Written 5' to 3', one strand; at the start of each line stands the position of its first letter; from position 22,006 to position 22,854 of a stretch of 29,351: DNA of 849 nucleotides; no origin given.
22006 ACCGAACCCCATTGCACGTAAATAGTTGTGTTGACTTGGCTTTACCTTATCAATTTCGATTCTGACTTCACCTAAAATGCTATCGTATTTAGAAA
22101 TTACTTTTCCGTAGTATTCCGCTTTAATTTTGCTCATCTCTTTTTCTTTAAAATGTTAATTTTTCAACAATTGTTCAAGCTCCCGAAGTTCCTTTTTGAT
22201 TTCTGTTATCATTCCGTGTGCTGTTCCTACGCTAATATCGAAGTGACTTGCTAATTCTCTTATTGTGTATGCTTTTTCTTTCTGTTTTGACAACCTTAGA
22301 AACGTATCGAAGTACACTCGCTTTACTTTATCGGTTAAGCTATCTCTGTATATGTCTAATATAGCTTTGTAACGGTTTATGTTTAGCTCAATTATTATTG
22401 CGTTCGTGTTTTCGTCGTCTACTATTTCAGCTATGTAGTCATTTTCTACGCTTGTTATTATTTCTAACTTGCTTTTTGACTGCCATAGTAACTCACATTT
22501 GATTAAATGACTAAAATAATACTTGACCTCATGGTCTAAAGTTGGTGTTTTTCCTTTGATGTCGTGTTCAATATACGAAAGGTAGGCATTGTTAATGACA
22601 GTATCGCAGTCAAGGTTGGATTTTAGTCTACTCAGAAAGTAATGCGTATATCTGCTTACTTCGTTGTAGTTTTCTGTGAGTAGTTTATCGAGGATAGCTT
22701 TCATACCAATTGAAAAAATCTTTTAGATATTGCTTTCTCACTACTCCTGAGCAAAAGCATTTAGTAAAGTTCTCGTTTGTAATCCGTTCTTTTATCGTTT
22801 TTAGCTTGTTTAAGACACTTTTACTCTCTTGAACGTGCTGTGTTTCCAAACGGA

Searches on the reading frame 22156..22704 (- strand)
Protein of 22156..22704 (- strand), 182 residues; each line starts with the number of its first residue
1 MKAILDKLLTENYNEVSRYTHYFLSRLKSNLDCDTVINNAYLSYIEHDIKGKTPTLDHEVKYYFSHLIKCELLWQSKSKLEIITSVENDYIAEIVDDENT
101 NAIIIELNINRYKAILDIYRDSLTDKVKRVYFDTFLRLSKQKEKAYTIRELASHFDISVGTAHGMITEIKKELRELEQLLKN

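Call 87: search_protein_families(library=pfam, proteins=[window:22156-22704:-], max_evalue=0.01)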
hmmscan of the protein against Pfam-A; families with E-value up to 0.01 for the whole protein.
window:22156-22704:- (182 aa): 2 families
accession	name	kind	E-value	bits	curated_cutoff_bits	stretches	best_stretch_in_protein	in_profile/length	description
PF04297.20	UPF0122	-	0.005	17.5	22.7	1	110-180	5-68/101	Putative helix-turn-helix protein, YlxM / p13 like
PF08279.18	HTH_11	-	0.0084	16.4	25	0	137-175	7-45/55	HTH domain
